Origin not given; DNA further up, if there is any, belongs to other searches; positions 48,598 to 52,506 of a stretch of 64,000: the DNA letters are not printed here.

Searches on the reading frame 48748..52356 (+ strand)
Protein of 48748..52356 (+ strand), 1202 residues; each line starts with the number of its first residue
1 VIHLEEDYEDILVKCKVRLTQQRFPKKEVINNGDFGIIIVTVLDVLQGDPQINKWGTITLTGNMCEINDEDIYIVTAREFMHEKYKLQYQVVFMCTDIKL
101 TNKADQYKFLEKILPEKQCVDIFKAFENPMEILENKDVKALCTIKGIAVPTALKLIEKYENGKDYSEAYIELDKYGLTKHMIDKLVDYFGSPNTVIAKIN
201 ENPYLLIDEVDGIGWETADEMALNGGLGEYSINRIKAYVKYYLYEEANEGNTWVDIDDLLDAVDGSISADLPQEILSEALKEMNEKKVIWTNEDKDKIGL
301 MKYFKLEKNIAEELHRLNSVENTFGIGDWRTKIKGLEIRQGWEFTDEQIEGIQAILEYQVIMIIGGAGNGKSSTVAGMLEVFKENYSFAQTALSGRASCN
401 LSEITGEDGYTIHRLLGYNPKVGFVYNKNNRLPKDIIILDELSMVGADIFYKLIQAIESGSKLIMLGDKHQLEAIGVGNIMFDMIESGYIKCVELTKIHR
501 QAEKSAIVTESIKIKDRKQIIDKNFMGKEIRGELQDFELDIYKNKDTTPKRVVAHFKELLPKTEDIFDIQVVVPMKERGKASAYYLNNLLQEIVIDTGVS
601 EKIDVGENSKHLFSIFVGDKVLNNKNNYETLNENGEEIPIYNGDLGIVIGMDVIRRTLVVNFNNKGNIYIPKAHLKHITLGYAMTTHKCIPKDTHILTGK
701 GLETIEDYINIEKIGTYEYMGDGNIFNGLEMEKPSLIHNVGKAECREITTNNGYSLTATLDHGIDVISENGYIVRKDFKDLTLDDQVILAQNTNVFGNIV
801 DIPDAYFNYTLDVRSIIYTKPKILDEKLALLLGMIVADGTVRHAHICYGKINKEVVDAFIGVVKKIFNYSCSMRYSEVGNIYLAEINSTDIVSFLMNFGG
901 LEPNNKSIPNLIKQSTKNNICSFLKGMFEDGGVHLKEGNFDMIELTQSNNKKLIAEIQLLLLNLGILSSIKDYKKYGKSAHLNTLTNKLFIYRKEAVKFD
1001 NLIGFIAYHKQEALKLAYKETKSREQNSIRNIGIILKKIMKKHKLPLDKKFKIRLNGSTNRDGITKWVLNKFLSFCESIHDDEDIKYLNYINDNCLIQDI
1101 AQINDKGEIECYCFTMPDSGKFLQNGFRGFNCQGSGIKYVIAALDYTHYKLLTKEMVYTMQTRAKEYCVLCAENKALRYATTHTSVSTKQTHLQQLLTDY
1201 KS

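Call 25: search_protein_families(library=phrogs, proteins=[window:48748-52356:+], max_evalue=0.001)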
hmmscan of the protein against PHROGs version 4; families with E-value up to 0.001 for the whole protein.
window:48748-52356:+ (1202 aa): 3 families
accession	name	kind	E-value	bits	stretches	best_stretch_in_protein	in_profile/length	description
phrog_4412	-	DNA, RNA and nucleotide metabolism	1.8e-165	553.3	2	14-688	9-672/743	exonuclease V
phrog_325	-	DNA, RNA and nucleotide metabolism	9.8e-35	121.1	1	326-688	453-825/986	Dda-like helicase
phrog_17415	-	head and packaging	1.4e-06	27.7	1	685-807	185-299/940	terminase large subunit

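Call 85: search_protein_families(library=pfam, proteins=[window:48748-52356:+], max_evalue=0.0001)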
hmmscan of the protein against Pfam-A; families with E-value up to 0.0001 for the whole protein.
window:48748-52356:+ (1202 aa): 6 families
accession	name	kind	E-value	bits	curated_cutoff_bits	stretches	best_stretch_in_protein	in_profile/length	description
PF13604.12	AAA_30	-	4.9e-28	98.6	27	1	345-516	3-170/191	AAA domain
PF13245.12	AAA_19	-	2.3e-27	96.2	25.1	1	348-475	1-132/134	AAA domain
PF14490.11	HHH_RecD2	-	3e-20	72.3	27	1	164-252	4-91/92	ATP-dependent RecD2 DNA helicase HHH domain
PF14528.11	LAGLIDADG_3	-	2.8e-13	50.3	22.5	1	921-1004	4-82/82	LAGLIDADG-like domain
PF14890.11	Intein_splicing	-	1.1e-09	38.7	35.8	1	732-1127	34-151/155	Intein splicing domain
PF18335.7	SH3_13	-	5.4e-09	36.1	41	1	586-662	1-65/65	ATP-dependent RecD-like DNA helicase SH3 domain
